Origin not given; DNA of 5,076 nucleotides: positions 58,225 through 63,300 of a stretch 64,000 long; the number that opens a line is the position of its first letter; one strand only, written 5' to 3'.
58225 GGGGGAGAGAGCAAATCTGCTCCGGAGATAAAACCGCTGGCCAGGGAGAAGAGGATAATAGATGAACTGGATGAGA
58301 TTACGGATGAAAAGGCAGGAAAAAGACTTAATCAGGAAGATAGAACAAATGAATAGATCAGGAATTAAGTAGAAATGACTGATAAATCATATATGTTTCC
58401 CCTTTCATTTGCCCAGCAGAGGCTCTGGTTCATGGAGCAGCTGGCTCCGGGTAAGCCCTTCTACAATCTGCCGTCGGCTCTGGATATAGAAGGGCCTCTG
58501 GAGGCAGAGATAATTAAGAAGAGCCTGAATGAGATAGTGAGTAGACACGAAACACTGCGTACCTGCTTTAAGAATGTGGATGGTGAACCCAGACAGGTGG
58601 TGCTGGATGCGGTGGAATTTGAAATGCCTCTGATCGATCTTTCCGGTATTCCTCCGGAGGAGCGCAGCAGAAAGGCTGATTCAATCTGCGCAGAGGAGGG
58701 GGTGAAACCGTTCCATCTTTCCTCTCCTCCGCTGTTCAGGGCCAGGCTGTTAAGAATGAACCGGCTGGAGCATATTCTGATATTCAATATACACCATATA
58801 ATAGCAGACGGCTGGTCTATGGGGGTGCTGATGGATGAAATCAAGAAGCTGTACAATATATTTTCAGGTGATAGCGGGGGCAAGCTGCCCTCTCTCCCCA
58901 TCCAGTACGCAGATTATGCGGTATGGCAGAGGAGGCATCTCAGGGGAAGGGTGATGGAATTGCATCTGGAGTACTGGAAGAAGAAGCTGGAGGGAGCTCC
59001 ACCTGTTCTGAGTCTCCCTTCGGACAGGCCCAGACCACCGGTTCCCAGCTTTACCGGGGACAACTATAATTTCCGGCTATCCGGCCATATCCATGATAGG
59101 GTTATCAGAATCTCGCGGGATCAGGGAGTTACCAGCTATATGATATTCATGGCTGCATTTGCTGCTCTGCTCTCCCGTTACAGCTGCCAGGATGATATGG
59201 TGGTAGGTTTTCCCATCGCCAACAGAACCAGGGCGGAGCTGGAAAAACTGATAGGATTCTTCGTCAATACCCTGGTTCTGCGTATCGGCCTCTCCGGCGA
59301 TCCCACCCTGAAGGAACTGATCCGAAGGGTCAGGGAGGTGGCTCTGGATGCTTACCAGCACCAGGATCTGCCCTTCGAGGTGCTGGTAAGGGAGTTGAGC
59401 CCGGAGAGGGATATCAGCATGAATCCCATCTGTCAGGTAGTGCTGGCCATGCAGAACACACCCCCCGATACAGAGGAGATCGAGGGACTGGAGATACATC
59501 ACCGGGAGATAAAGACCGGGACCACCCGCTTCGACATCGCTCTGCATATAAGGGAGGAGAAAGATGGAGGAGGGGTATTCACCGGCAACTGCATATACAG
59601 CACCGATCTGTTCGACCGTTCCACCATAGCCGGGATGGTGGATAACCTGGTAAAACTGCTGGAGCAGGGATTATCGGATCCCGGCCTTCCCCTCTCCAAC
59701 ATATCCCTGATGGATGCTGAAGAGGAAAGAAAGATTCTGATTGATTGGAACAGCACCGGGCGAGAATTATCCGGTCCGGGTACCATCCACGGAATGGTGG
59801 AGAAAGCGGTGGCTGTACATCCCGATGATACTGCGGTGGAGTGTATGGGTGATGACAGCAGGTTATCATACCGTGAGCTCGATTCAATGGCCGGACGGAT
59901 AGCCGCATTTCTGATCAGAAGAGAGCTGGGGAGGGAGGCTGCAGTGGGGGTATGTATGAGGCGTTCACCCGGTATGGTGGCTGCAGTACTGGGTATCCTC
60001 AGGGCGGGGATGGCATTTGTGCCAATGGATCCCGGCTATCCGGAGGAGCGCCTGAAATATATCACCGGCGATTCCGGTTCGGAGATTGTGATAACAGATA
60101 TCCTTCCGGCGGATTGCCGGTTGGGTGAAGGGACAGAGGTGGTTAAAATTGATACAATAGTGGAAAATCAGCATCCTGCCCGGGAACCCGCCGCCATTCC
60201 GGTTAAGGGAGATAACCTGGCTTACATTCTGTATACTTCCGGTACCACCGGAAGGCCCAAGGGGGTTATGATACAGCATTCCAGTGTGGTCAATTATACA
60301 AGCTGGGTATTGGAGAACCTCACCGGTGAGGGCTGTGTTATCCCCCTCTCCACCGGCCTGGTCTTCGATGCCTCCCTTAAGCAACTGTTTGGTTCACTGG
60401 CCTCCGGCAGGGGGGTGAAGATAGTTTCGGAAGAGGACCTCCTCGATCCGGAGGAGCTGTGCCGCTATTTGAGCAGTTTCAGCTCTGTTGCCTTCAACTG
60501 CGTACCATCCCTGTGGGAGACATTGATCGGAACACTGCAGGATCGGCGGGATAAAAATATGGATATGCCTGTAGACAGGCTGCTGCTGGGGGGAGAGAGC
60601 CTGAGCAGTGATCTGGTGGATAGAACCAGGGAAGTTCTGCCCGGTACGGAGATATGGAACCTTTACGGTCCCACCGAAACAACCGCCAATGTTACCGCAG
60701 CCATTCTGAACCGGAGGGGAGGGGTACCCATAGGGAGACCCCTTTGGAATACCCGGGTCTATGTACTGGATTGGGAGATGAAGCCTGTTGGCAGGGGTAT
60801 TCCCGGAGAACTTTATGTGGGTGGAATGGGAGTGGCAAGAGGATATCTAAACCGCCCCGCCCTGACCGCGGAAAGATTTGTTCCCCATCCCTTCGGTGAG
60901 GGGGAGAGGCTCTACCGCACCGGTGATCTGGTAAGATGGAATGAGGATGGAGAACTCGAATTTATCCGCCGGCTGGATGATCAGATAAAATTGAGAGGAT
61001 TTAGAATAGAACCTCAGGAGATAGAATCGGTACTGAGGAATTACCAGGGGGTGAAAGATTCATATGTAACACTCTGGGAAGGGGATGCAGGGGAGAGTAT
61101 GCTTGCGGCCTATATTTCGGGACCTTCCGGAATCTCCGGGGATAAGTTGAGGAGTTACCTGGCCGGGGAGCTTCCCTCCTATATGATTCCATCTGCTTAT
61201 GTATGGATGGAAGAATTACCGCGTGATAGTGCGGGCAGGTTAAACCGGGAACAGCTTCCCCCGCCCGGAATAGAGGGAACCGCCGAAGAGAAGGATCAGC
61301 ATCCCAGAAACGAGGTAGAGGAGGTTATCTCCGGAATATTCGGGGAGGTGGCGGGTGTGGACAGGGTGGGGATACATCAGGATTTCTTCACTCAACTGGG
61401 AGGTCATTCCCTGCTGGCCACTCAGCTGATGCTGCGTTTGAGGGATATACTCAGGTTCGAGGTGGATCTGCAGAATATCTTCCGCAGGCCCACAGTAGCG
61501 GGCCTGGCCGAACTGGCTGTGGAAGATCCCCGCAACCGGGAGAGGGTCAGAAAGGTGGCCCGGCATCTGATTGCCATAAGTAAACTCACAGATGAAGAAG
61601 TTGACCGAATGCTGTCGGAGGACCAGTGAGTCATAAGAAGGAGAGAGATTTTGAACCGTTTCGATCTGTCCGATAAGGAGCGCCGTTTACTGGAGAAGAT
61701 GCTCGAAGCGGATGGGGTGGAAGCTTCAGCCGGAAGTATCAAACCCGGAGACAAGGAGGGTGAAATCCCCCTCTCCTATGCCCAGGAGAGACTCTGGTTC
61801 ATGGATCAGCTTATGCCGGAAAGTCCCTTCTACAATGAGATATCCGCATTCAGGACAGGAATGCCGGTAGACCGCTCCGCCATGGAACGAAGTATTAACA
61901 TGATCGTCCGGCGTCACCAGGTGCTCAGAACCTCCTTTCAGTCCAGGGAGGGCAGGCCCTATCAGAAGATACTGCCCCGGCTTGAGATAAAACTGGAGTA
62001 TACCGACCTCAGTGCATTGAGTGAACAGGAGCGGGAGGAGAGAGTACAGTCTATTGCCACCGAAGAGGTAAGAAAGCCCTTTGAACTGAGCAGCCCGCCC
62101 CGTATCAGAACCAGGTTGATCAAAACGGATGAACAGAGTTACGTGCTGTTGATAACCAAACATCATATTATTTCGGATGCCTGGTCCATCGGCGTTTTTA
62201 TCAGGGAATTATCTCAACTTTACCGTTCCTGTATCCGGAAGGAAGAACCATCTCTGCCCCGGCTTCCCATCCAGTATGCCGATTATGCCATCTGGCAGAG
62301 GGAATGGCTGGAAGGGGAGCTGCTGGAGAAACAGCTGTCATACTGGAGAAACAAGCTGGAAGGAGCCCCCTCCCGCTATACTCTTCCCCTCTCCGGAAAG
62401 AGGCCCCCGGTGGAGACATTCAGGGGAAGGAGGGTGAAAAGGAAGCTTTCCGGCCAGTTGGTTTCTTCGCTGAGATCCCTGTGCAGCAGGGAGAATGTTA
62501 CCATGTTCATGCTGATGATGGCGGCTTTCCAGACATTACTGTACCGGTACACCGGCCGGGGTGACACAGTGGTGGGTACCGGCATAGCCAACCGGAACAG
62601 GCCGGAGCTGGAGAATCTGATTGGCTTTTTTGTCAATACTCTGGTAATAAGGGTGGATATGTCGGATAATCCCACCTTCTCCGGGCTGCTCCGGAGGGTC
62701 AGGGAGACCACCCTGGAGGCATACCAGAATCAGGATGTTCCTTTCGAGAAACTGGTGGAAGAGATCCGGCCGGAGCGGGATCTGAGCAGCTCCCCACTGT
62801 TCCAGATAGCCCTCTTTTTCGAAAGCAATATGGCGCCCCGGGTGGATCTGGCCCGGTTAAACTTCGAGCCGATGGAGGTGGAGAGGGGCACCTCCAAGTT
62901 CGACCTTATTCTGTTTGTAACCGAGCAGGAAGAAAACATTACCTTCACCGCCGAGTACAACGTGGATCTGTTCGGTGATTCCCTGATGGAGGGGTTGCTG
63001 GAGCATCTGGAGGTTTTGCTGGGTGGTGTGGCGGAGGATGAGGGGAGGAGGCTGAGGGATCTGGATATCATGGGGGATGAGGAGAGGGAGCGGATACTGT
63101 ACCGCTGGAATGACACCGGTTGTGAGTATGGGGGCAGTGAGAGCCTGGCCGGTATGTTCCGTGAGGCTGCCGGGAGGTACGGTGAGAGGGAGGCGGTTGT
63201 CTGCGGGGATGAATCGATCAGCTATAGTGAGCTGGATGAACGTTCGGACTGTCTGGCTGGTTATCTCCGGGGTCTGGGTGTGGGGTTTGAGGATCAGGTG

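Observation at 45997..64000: Hybrid NRPS-PKS biosynthetic gene cluster (C-A-T | KS-AT-KR-DH-ACP | C-A-T | C-A-T | C-A...) in a genome that also encodes T9SS-sorted proteins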

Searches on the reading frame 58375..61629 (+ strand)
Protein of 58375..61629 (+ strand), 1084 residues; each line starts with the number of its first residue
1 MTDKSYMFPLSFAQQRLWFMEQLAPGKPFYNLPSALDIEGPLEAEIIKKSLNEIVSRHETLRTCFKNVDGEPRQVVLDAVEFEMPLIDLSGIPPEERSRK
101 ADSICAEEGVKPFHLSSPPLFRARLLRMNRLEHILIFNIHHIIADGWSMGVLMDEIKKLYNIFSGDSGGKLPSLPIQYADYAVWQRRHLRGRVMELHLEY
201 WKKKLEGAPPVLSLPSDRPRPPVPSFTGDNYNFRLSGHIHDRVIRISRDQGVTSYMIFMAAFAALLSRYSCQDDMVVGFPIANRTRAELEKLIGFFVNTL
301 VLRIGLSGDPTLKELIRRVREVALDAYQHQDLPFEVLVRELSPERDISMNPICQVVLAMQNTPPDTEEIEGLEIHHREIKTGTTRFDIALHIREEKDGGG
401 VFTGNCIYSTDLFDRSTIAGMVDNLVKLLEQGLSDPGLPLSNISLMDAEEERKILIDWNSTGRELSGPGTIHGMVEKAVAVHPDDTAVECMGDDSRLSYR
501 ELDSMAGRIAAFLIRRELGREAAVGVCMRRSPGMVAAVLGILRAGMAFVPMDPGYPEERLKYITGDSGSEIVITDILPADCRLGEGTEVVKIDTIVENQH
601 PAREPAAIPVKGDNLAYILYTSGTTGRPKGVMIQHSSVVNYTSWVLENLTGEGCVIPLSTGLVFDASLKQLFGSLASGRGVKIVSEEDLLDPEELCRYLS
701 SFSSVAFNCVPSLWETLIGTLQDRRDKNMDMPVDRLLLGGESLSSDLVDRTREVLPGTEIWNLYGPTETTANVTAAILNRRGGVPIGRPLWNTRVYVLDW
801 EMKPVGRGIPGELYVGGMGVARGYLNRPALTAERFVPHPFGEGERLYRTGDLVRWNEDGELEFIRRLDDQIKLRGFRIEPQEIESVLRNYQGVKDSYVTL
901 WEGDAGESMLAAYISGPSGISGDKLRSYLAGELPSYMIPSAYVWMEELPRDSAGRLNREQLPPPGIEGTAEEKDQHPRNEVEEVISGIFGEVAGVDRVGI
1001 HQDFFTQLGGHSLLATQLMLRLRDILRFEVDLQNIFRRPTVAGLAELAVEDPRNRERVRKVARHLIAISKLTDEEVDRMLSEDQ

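Call 3: search_protein_families(library=pfam, proteins=[window:58375-61629:+])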
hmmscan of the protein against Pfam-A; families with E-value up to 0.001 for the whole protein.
window:58375-61629:+ (1084 aa): 4 families
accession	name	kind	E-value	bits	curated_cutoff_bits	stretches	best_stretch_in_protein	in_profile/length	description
PF00668.25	Condensation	-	7e-116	388.1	30.6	1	7-455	4-456/456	Condensation domain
PF00501.34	AMP-binding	-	2.1e-82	277.4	29.9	1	476-825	2-384/384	AMP-binding enzyme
PF00550.31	PP-binding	-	3e-10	40.7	20.8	1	984-1047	2-66/67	Phosphopantetheine attachment site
PF13193.12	AMP-binding_C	-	6.8e-05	24.2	24.5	1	882-954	1-75/76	AMP-binding enzyme C-terminal domain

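Call 7: find_encoding_contigs(protein=window:58375-61629:+, flank=10000, max_places=6)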
Protein window:58375-61629:+ (1084 aa): 1 contig read that carries it; 1 place shown.
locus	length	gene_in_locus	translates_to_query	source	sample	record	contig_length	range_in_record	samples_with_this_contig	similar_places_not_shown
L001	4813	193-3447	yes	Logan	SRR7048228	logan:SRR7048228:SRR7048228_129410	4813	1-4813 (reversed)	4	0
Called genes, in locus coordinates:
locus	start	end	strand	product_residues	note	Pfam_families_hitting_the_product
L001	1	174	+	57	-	?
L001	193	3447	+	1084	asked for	PF00668:Condensation, PF00501:AMP-binding, PF00550:PP-binding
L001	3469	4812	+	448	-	?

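Call 46: search_protein_families(library=ncbifam, proteins=[window:58375-61629:+], max_evalue=0.00001)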
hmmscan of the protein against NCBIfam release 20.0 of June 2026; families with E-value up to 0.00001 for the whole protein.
window:58375-61629:+ (1084 aa): 96 families (the best 25 are shown)
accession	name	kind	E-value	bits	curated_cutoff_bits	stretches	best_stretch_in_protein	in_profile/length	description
NF004282.0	PRK05691.1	subfamily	1.6e-249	831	4090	2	3-575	1724-2292/4334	non-ribosomal peptide synthase/polyketide synthase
NF047350.1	aureusi_NRPS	equivalog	3.2e-196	654.5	2500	2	428-1048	373-975/2373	aureusimine non-ribosomal peptide synthetase AusA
NF041803.1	NRPS_SolG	exception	5e-130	435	2200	1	51-1050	155-1157/1163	solanimycin non-ribosomal peptide synthetase SolG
NF038078.1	NRPS_MxcG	equivalog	1.8e-122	409.9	2300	1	7-1077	4-1070/1442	myxochelin non-ribosomal peptide synthetase MxcG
TIGR01733.1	AA-adenyl-dom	subfamily_domain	7e-119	397.3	317.4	1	498-898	1-409/409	amino acid adenylation domain-containing protein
NF007605.2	PRK10252.1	equivalog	6.3e-115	385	2400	1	8-1057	4-1048/1292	enterobactin non-ribosomal peptide synthetase EntF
TIGR01734.1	D-ala-DACP-lig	equivalog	3.8e-75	253.4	559.85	1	475-961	6-498/504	D-alanine--poly(phosphoribitol) ligase subunit DltA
NF003417.0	PRK04813.1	subfamily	3.8e-75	253.3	476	1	475-961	9-499/505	D-alanine--poly(phosphoribitol) ligase subunit DltA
TIGR03443.1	alpha_am_amid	equivalog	5.5e-70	236.1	1030.1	4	201-560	2-334/1390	L-aminoadipate-semialdehyde dehydrogenase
NF004837.0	PRK06187.1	subfamily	3.3e-59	200.6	476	2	593-961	152-518/531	long-chain-fatty-acid--CoA ligase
TIGR03098.1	ligase_PEP_1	hypoth_equivalog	5.5e-58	196.7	592.35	1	471-961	2-514/517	acyl-CoA ligase (AMP-forming), exosortase A system-associated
NF005702.0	PRK07514.1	subfamily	2e-45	155.1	558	1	475-960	9-495/506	malonyl-CoA synthase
NF004511.1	PRK05852.1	equivalog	2.1e-44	152.1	650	1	472-961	2-500/505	FadD7 family fatty acid--CoA ligase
NF006182.0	PRK08316.1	subfamily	6e-44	150.4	663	1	470-959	12-511/523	fatty acyl-CoA synthetase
NF004114.0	PRK05605.1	equivalog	8.6e-43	146.5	766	1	587-960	193-564/575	long-chain-fatty-acid--CoA ligase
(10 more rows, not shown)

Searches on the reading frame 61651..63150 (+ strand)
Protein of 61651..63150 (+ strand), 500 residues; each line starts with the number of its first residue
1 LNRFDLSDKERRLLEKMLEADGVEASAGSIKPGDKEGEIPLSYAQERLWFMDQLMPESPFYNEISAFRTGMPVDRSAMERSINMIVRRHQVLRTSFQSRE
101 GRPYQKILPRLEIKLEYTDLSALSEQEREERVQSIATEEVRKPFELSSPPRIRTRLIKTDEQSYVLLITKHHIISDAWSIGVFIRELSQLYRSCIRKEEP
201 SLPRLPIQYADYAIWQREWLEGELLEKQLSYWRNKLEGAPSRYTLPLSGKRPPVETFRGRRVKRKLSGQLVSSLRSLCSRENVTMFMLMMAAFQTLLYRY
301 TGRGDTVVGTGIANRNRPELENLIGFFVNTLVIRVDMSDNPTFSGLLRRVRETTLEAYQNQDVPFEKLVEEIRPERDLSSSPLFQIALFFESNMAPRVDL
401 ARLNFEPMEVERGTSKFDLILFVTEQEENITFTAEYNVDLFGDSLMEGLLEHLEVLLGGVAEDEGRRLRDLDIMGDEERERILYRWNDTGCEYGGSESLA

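Call 43: search_solved_structures(query=window:61651-63150:+, max_evalue=1e-40)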
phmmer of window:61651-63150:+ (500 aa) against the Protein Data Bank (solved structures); distinct sequences matched with E-value up to 1e-40: 28.
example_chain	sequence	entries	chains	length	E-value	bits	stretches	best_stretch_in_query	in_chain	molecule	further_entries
6p1j_A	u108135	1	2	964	1.6e-104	353.7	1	39-493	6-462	Txo2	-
6oyf_A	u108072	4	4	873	9.2e-103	347.9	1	39-493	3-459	Txo1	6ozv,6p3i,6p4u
5u89_A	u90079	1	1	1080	1.8e-77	264.4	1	36-484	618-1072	Amino acid adenylation domain protein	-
8z0q_C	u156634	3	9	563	1.4e-74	254.9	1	31-468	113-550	Special condensation domain in NRPS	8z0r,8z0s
2jgp_A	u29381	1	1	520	5.9e-73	249.6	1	24-473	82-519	TYROCIDINE SYNTHETASE 3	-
7kvw_A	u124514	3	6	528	5.2e-64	220.1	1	40-472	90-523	PCP-C didomain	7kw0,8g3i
8fx6_A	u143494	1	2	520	1.3e-63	218.8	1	40-462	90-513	PCP-C didomain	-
7kw2_A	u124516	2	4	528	4.8e-63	216.9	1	40-472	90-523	PCP-C didomain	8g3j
8fx7_A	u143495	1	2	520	1.2e-62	215.6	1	40-462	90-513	PCP-C didomain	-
6mfy_A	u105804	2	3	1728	2.7e-57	197.9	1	21-493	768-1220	Linear gramicidin synthase subunit A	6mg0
6mfz_A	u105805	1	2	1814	3e-57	197.8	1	21-493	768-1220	Linear gramicidin synthase subunit A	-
9be3_A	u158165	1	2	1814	3.5e-57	197.6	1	19-493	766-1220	Linear gramicidin synthase subunit A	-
9be4_A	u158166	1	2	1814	3.5e-57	197.6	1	19-493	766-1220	Linear gramicidin synthase subunit A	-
9meh_A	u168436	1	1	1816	3.5e-57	197.6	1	19-493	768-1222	Linear gramicidin synthase subunit A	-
9rde_A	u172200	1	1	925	3.7e-55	190.9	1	36-475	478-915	Bacitracin synthase 3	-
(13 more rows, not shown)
